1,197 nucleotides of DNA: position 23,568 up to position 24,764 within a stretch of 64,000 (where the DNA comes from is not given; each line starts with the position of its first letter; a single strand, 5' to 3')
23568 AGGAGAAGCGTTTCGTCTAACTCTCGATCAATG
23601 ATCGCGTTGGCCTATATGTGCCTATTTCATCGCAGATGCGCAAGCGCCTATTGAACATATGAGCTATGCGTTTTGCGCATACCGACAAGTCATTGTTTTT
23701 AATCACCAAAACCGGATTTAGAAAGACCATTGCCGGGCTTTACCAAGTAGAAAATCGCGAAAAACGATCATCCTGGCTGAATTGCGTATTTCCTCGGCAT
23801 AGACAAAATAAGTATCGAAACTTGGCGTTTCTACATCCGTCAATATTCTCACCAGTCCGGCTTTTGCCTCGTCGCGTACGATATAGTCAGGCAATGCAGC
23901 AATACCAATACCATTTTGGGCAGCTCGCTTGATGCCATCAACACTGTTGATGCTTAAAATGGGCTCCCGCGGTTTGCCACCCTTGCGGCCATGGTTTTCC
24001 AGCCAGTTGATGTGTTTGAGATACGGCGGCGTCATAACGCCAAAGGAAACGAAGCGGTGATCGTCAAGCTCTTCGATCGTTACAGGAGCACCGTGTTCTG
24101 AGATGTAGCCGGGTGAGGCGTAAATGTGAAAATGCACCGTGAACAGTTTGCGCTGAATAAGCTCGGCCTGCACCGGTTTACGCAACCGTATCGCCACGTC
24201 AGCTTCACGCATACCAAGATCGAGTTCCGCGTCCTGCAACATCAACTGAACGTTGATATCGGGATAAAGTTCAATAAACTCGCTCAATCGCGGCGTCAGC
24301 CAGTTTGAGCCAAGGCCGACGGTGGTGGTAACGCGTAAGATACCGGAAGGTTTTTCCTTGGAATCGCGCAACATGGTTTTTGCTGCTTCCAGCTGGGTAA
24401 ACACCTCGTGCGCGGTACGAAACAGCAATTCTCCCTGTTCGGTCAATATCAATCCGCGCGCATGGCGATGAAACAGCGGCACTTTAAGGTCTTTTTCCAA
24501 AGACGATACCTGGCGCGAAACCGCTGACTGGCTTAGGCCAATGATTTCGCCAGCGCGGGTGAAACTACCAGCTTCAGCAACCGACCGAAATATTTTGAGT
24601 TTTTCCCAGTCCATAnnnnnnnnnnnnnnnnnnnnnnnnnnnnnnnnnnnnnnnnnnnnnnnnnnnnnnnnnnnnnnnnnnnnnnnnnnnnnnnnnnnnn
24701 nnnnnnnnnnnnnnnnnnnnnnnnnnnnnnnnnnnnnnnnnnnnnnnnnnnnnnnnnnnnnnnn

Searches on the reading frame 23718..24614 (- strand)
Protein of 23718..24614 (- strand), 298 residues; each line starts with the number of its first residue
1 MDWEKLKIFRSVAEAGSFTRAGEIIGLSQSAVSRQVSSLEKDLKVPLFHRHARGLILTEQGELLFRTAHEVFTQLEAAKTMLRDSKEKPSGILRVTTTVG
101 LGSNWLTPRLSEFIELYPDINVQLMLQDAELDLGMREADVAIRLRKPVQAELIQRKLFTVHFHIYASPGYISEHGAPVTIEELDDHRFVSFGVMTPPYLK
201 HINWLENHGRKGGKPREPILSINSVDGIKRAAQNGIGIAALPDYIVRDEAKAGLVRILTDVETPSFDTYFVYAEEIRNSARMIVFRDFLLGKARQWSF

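Call 7: search_protein_families(library=ncbifam, proteins=[window:23718-24614:-])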
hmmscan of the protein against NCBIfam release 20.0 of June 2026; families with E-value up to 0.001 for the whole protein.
window:23718-24614:- (298 aa): 56 families (the best 25 are shown)
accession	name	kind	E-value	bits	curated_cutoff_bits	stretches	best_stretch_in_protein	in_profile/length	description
NF040888.1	trans_reg_YafC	equivalog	1.4e-54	185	470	1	4-290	6-290/293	DNA-binding transcriptional regulator YafC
NF008352.0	PRK11139.1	subfamily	1.5e-45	155.6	288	1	6-295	11-294/305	transcriptional regulator GcvA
TIGR03418.1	chol_sulf_TF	equivalog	1.8e-38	132.2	324.8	1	3-290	3-289/291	choline sulfate utilization transcriptional regulator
NF007315.1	PRK09801.1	equivalog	8.3e-35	120.2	398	1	6-290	11-293/301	L-tartrate utilization transcriptional activator TtdR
NF040786.1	LysR_Sec_metab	equivalog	6.4e-34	117.3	250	1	1-288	1-293/298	selenium metabolism-associated LysR family transcriptional regulator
NF007491.0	PRK10086.1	equivalog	8.8e-32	110.2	316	1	4-293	20-309/313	DNA-binding transcriptional regulator DsdC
TIGR03339.1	phn_lysR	subfamily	2.4e-29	102.5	341.1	1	5-279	1-269/279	aminoethylphosphonate catabolism associated LysR family transcriptional regulator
NF011573.0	PRK14997.1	equivalog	4e-27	95.1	380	1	4-262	7-266/303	LysR family transcriptional regulator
NF008416.0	PRK11242.1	equivalog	4.5e-27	95.1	277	1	5-264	5-262/300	transcriptional regulator CynR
NF047520.1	trans_act_CidR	equivalog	8.5e-26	90.8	415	1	1-253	1-252/292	cidABC operon transcriptional activator CidR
NF053705.1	TransRegGltCGpos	equivalog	9.4e-26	90.7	350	1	1-257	1-257/300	glutamate biosynthesis transcriptional regulator GltC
NF007917.1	PRK10632.1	equivalog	5.6e-25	88.1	425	1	5-275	6-274/303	HTH-type transcriptional activator AaeR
NF045990.1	TransRegCbbRRhodb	equivalog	1e-24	87.1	450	1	5-275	10-281/304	LysR family regulator CbbR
NF040889.1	trans_reg_YeiE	equivalog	5.9e-23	81.5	480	1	5-272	7-269/288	DNA-binding transcriptional regulator YeiE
NF058504.1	TransRegCcpCBac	equivalog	3.6e-22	79.1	400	1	1-252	1-245/287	transcriptional regulator CcpC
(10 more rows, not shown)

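Call 14: find_encoding_contigs(protein=window:23718-24614:-, flank=3000, max_places=6)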
Protein window:23718-24614:- (298 aa): 1 contig read that carries it; 1 place shown.
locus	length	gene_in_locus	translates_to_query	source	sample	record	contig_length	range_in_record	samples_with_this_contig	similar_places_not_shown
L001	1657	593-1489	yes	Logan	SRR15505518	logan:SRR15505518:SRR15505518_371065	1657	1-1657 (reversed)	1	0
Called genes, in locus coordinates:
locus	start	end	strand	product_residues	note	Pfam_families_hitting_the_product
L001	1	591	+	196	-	?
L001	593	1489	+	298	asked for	PF00126:HTH_1, PF03466:LysR_substrate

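Call 17: find_homologous_proteins(query=window:23718-24614:-, max_evalue=1e-60)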
Query window:23718-24614:- (298 aa): 7965 proteins with E <= 1e-60 among 8000 candidates; the best 120 are listed.
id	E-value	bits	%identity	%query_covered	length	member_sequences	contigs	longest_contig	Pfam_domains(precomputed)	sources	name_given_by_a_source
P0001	3.1e-194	662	100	100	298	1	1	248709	PF00126.34,PF03466.26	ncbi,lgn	-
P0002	2.9e-193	658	99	100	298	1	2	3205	PF00126.34,PF03466.26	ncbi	-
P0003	7.6e-193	657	99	100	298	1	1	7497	PF00126.34,PF03466.26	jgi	-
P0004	8.4e-189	644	96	100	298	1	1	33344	PF00126.34,PF03466.26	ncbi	-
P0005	4.2e-188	642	96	100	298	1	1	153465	PF00126.34,PF03466.26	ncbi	-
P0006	4.0e-187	638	95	100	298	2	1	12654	PF00126.34,PF03466.26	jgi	-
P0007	5.6e-187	638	95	100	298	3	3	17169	PF00126.34,PF03466.26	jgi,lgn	-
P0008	1.1e-186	637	95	100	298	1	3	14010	PF00126.34,PF03466.26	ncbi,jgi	-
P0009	5.2e-186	635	95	100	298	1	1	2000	PF00126.34,PF03466.26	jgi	-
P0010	5.2e-186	635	95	100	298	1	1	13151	PF00126.34,PF03466.26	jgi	-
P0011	2.2e-181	620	93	100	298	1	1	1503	PF00126.34,PF03466.26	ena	-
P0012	2.7e-179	613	92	100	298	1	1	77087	PF00126.34,PF03466.26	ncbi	-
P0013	7.0e-179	611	92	100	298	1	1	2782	PF00126.34,PF03466.26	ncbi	-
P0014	2.9e-174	596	88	100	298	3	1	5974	PF00126.34,PF03466.26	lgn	-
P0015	1.0e-173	594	89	100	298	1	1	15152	PF00126.34,PF03466.26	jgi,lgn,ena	-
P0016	9.2e-172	588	87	100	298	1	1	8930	PF00126.34,PF03466.26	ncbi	-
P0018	7.4e-168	575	84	100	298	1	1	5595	PF00126.34,PF03466.26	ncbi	-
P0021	4.9e-133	461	69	100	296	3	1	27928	PF00126.34,PF03466.26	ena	-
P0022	6.4e-133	460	68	100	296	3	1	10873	PF00126.34,PF03466.26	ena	-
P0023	1.0e-132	460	68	100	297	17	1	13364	PF00126.34,PF03466.26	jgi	jgi:DNA-binding transcriptional LysR family regulator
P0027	1.1e-130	453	67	100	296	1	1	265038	PF00126.34,PF03466.26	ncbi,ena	-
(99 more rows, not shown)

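Call 18: find_encoding_contigs(protein=P0001, flank=3000, max_places=3)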
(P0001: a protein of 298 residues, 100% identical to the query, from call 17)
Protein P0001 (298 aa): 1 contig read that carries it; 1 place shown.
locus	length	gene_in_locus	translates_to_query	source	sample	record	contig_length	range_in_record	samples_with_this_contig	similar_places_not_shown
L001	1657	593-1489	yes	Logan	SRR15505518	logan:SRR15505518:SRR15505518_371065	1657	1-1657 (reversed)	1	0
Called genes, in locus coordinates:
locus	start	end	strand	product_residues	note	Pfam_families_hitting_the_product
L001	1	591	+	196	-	?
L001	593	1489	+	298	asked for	PF00126:HTH_1, PF03466:LysR_substrate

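Call 19: find_encoding_contigs(protein=P0005, flank=3000, max_places=3)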
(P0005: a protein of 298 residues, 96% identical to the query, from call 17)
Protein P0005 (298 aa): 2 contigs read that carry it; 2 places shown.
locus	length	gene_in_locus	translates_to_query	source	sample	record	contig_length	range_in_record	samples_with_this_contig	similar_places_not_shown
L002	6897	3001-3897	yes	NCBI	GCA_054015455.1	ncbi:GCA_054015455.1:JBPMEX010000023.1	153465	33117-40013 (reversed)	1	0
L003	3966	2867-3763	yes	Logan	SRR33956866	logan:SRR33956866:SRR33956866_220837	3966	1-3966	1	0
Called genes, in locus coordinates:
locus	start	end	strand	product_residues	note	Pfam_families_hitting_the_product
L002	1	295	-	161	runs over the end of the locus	PF13404:HTH_AsnC-type, PF13412:HTH_24, PF01047:MarR (weak), PF01037:AsnC_trans_reg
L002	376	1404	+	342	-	PF06258:Mito_fiss_Elm1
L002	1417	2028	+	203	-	PF13640:2OG-FeII_Oxy_3, PF13661:2OG-FeII_Oxy_4 (weak)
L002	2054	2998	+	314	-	PF03486:HI0933_like (faint), PF07992:Pyr_redox_2, PF13738:Pyr_redox_3, PF00070:Pyr_redox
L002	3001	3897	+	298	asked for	PF00126:HTH_1, PF03466:LysR_substrate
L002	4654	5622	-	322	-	PF00174:Oxidored_molyb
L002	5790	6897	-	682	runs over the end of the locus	PF00009:GTP_EFTU, PF01926:MMR_HSR1 (faint), PF22042:EF-G_D2, PF03144:GTP_EFTU_D2 (weak), PF14492:EFG_III, PF03764:EFG_IV, PF00679:EFG_C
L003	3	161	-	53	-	?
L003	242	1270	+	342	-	PF06258:Mito_fiss_Elm1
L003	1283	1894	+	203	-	PF13640:2OG-FeII_Oxy_3, PF13661:2OG-FeII_Oxy_4 (weak)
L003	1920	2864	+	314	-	PF03486:HI0933_like (faint), PF07992:Pyr_redox_2, PF13738:Pyr_redox_3, PF00070:Pyr_redox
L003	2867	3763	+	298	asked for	PF00126:HTH_1, PF03466:LysR_substrate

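Call 20: find_encoding_contigs(protein=P0012, flank=3000, max_places=3)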
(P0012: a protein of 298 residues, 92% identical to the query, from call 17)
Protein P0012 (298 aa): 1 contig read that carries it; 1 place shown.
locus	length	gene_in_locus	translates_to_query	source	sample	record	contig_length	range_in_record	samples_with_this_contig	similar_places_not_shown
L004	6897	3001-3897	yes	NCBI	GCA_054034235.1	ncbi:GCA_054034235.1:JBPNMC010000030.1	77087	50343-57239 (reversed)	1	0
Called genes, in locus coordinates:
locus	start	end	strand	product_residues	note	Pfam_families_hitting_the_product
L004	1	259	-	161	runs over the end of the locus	PF13404:HTH_AsnC-type, PF13412:HTH_24, PF01047:MarR (weak), PF01037:AsnC_trans_reg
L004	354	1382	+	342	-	PF06258:Mito_fiss_Elm1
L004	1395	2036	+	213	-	PF13640:2OG-FeII_Oxy_3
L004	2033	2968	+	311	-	PF01134:GIDA (faint), PF03486:HI0933_like (faint), PF07992:Pyr_redox_2, PF13738:Pyr_redox_3, PF00070:Pyr_redox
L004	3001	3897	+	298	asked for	PF00126:HTH_1, PF03466:LysR_substrate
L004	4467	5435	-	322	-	PF00174:Oxidored_molyb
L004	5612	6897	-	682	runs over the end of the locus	PF00009:GTP_EFTU, PF01926:MMR_HSR1 (faint), PF22042:EF-G_D2, PF03144:GTP_EFTU_D2 (weak), PF14492:EFG_III, PF03764:EFG_IV, PF00679:EFG_C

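Call 36: find_related_loci(query=A1, collection=genome_contigs, flank=3000)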
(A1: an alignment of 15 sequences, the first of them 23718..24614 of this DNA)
Query A1 (298 aa) in genome_contigs; peptide patterns used: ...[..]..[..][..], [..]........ (x = any residue, [..] = any of these).
599 stretches matched a pattern (row limit reached: there are more); 590 encode a relative of the query (tblastn E <= 1e-3); the best 80 are kept; 80 distinct loci.
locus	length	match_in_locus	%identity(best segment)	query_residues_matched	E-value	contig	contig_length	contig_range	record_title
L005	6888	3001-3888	69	1-298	8e-139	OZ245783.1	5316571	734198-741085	MAG: Hyphomicrobiales bacterium isolate 96678fd3-d745-40c6-9c3a-2441808db83d genome assembly, chromosome: 1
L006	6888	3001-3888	63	1-298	8e-131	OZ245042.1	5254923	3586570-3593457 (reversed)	MAG: Rhodobiaceae bacterium isolate 4ee551db-ea5e-41c0-a69a-513653a794c3 genome assembly, chromosome: 1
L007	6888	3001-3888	63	1-298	7e-131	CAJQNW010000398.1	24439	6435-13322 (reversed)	MAG: uncultured Tepidamorphus sp. isolate 10_20180417_Bin_METABAT_18_1 genome assembly, contig: c_000000490863, whole ge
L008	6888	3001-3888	63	1-298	2e-130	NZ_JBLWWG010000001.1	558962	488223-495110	MAG: Stappia sp. isolate EA14-02 A14.015.metabat.1RE.5K@1, whole genome shotgun sequence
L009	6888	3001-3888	63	1-298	7e-130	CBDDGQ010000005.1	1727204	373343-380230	MAG: Azorhizobium sp. isolate 4db6bd8d-552e-4c66-bb62-3cb3aeac8d1a genome assembly, contig: contig_5, whole genome shotg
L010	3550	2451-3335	64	1-298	3e-132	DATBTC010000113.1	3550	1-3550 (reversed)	MAG TPA_asm: Xanthobacteraceae bacterium isolate SMAG_U4173 k141_2243533, whole genome shotgun sequence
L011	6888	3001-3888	63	1-298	9e-129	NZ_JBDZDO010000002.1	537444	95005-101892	Xanthobacter sp. KR7-225 contig2, whole genome shotgun sequence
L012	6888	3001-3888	62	1-298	2e-128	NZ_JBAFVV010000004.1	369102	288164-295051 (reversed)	Xanthobacter autotrophicus DSM 431 strain 14g Contig004, whole genome shotgun sequence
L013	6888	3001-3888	64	1-298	2e-128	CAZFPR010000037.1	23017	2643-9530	MAG TPA_asm: uncultured Hyphomicrobiales bacterium isolate binchicken_co266_64 genome assembly, contig: NODE_3651_length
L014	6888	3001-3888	63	1-298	5e-128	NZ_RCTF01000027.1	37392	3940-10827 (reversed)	Xanthobacter tagetidis strain ATCC 700314 NODE_27_length_37542_cov_505.754858, whole genome shotgun sequence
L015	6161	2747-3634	63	1-298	7e-127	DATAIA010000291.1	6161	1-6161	MAG TPA_asm: Xanthobacteraceae bacterium isolate SMAG_U6871 k141_4525346, whole genome shotgun sequence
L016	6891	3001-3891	64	1-298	1e-126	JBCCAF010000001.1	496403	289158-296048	MAG: Pseudomonadota bacterium isolate P01_A01_bin.134 k141_1912872_length_496403_cov_32.6101, whole genome shotgun seque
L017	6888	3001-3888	61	1-298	2e-126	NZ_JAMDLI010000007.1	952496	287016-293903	Pleomorphomonas sp. JP5 Scaffold_7, whole genome shotgun sequence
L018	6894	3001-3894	61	1-298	4e-126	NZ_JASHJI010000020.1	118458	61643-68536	Roseibium sp. MMSF_3412 NODE_20_length_118458_cov_29.922023, whole genome shotgun sequence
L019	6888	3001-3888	62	1-298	4e-126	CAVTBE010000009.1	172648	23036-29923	MAG: uncultured Alphaproteobacteria bacterium isolate MFD02416.bin.2.101 genome assembly, contig: contig_1138, whole gen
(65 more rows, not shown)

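Call 39: find_encoding_contigs(protein=P0016, flank=3000, max_places=2)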
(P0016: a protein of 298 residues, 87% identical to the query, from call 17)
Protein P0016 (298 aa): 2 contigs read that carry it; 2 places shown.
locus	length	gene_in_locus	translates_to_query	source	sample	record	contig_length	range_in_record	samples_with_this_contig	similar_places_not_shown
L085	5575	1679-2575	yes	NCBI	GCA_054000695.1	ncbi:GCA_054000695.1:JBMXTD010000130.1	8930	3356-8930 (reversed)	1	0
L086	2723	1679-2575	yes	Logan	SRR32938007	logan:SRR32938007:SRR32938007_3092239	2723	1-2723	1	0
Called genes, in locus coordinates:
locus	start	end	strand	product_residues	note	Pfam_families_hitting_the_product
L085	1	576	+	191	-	?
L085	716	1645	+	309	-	PF01134:GIDA (faint), PF07992:Pyr_redox_2, PF13738:Pyr_redox_3, PF00070:Pyr_redox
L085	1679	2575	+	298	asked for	PF00126:HTH_1, PF03466:LysR_substrate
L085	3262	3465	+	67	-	-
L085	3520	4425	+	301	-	PF08443:RimK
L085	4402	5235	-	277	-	PF02567:PhzC-PhzF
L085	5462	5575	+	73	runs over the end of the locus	-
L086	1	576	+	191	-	?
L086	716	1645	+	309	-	PF01134:GIDA (faint), PF07992:Pyr_redox_2, PF13738:Pyr_redox_3, PF00070:Pyr_redox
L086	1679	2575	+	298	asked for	PF00126:HTH_1, PF03466:LysR_substrate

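Call 40: find_encoding_contigs(protein=P0018, flank=3000, max_places=2)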
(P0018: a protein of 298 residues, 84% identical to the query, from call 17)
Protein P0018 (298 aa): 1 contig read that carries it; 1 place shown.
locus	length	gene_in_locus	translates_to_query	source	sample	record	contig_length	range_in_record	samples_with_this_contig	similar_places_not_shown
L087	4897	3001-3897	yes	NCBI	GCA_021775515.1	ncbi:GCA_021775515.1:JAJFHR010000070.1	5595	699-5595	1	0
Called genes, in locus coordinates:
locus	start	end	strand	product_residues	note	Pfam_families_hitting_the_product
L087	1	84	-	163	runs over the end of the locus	PF13404:HTH_AsnC-type, PF13412:HTH_24, PF01047:MarR (weak), PF12840:HTH_20 (faint), PF01037:AsnC_trans_reg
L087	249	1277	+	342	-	PF06258:Mito_fiss_Elm1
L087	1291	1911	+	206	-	PF13661:2OG-FeII_Oxy_4 (weak), PF13640:2OG-FeII_Oxy_3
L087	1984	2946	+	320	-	PF00890:FAD_binding_2 (faint), PF01134:GIDA (faint), PF01266:DAO (faint), PF03486:HI0933_like (faint), PF07992:Pyr_redox_2, PF13738:Pyr_redox_3, PF00070:Pyr_redox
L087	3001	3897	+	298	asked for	PF00126:HTH_1, PF03466:LysR_substrate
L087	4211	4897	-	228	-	?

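Call 41: find_encoding_contigs(protein=P0015, flank=3000, max_places=2)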
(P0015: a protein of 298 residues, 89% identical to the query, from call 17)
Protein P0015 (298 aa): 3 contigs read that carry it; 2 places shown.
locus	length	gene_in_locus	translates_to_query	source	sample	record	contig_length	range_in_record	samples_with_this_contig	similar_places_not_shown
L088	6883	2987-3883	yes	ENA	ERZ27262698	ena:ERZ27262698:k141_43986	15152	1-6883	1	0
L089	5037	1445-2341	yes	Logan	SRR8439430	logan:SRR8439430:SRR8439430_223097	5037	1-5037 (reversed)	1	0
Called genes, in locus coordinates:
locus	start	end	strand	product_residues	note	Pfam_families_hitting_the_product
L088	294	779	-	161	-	PF01047:MarR (weak), PF13404:HTH_AsnC-type, PF13412:HTH_24, PF01037:AsnC_trans_reg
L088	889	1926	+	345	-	PF06258:Mito_fiss_Elm1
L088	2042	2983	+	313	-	PF00890:FAD_binding_2 (faint), PF03486:HI0933_like (faint), PF07992:Pyr_redox_2, PF13738:Pyr_redox_3, PF00070:Pyr_redox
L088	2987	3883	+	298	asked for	PF00126:HTH_1, PF03466:LysR_substrate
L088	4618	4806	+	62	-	-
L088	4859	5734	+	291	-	PF08443:RimK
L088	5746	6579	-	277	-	PF02567:PhzC-PhzF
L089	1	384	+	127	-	?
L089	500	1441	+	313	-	PF00890:FAD_binding_2 (faint), PF01134:GIDA (faint), PF03486:HI0933_like (faint), PF07992:Pyr_redox_2, PF13738:Pyr_redox_3, PF00070:Pyr_redox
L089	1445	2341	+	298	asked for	PF00126:HTH_1, PF03466:LysR_substrate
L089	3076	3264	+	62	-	-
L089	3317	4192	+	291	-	PF08443:RimK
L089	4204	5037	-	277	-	PF02567:PhzC-PhzF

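Call 42: find_encoding_contigs(protein=P0021, flank=3000, max_places=2)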
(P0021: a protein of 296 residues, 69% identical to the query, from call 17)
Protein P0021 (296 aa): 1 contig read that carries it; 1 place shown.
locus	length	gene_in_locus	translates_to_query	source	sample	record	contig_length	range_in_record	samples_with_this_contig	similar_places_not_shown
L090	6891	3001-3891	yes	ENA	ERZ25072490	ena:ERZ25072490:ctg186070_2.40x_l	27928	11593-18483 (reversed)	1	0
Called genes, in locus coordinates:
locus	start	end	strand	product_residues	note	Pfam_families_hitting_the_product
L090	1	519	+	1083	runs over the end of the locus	PF25596:CPSase_L_D1, PF02786:CPSase_L_D2, PF02787:CPSase_L_D3, PF25596:CPSase_L_D1, PF02222:ATP-grasp, PF02655:ATP-grasp_3 (weak), PF02786:CPSase_L_D2, PF02142:MGS, +2 more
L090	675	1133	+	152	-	PF03449:GreA_GreB_N, PF01272:GreA_GreB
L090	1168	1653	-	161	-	PF01047:MarR (weak), PF13404:HTH_AsnC-type, PF13412:HTH_24, PF01037:AsnC_trans_reg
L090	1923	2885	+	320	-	PF07992:Pyr_redox_2, PF12831:FAD_oxidored (faint), PF13738:Pyr_redox_3, PF00070:Pyr_redox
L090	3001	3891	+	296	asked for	PF00126:HTH_1, PF03466:LysR_substrate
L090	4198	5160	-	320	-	PF00174:Oxidored_molyb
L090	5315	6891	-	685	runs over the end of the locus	PF00009:GTP_EFTU, PF22042:EF-G_D2 (weak), PF14492:EFG_III, PF03764:EFG_IV, PF00679:EFG_C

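Call 46: search_solved_structures(query=window:23718-24614:-, max_evalue=1e-10, show_alignments=1)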
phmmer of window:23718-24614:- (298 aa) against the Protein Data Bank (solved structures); distinct sequences matched with E-value up to 1e-10: 17.
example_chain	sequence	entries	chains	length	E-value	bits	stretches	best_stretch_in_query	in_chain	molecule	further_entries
9hh1_A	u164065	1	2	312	1.1e-116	392.3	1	1-298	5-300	Transcriptional regulator, LysR family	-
3hhg_A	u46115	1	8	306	2.2e-37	132.1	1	4-291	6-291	Transcriptional regulator, LysR family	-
3szp_A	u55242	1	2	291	2.1e-34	122.3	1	4-292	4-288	Transcriptional regulator, LysR family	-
3t1b_A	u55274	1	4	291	4e-34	121.4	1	4-292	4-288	Transcriptional regulator, LysR family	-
3mz1_A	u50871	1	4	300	4.3e-27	98.3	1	6-290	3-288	Putative transcriptional regulator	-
8y6u_H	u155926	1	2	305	1e-24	90.6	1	5-294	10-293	Glycine cleavage system transcriptional activator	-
5y2v_A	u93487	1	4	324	6.1e-19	71.6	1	5-271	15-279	Rubisco operon transcriptional regulator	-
3hhf_B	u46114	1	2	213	2.2e-18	69.8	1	87-291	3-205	Transcriptional regulator, LysR family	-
5x0n_A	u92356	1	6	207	3e-18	69.3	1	90-290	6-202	LysR family transcriptional regulator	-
5fhk_A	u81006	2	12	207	4.2e-18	68.9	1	90-290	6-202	LysR family transcriptional regulator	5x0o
9bce_A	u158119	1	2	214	1.5e-15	60.5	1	90-291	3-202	Transcriptional regulator LysR family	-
5z72_A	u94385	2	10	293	2.4e-15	59.8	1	5-271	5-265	CcpC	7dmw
8h3v_S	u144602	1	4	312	2e-13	53.5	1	3-125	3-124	NtcB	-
7w06_A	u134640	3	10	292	7.4e-12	48.3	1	3-147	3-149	Transcriptional regulator, LysR family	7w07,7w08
8sbf_A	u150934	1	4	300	7.6e-11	45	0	4-128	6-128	Putative transcriptional regulator (LysR family)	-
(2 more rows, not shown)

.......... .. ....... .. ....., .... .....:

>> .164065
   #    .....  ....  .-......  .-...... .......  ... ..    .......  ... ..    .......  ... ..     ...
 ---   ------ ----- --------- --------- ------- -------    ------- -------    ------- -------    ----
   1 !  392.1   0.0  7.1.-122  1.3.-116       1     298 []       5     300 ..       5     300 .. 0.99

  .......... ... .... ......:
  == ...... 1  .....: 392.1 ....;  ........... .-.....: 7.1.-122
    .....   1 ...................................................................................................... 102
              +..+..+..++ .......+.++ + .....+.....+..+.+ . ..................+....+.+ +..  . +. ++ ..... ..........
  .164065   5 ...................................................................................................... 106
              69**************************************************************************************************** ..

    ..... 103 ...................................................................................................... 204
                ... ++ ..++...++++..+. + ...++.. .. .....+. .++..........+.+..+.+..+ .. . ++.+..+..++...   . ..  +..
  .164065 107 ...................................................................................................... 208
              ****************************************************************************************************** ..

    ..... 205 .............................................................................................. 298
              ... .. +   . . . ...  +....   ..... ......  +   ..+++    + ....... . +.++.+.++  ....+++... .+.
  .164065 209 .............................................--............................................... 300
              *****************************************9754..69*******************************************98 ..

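Call 58: find_related_loci(query=window:23718-24614:-, collection=metagenome_contigs, flank=1500)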
Query window:23718-24614:- (298 aa) in metagenome_contigs; peptide patterns used: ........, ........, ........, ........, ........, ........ (x = any residue, [..] = any of these).
356 stretches matched a pattern; 256 encode a relative of the query (tblastn E <= 1e-3); the best 80 are kept; 80 distinct loci.
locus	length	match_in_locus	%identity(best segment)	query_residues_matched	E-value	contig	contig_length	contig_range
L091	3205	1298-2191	99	1-298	0e+0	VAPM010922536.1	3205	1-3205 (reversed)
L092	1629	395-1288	89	1-298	0e+0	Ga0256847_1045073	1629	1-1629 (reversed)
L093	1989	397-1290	87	1-298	0e+0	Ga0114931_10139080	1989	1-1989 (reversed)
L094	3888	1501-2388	65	1-298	7e-132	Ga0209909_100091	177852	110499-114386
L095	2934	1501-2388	63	1-298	2e-134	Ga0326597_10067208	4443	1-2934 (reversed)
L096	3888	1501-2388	65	1-298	7e-132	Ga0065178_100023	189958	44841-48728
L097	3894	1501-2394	64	1-298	5e-131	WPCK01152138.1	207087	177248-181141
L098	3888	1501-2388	62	1-298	4e-129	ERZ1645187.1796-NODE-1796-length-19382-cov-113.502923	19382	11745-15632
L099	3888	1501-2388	62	1-298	2e-128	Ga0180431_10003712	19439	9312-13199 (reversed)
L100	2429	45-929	63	1-298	4e-131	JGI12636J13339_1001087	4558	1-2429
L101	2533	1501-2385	63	1-298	2e-130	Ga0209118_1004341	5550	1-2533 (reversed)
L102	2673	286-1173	61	1-298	3e-131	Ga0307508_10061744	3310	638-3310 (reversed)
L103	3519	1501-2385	62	1-298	4e-128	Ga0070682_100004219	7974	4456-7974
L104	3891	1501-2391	64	1-298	5e-127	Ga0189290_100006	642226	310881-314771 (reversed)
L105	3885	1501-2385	62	1-298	3e-127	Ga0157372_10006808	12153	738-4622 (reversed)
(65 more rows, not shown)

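Call 61: find_encoding_contigs(protein=P0022, flank=1500, max_places=2)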
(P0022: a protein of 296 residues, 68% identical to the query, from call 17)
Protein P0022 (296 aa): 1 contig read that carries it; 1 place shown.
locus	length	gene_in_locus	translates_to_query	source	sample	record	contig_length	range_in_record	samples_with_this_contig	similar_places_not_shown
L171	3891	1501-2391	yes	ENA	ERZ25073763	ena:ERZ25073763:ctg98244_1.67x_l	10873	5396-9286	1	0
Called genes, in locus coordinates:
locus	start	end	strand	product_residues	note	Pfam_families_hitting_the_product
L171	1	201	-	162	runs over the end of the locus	PF13404:HTH_AsnC-type, PF13412:HTH_24, PF01037:AsnC_trans_reg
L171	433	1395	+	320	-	PF00890:FAD_binding_2 (faint), PF01134:GIDA (faint), PF07992:Pyr_redox_2, PF12831:FAD_oxidored (faint), PF13738:Pyr_redox_3, PF00070:Pyr_redox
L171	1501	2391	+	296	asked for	PF00126:HTH_1, PF03466:LysR_substrate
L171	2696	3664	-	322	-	PF00174:Oxidored_molyb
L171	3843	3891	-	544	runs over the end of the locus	?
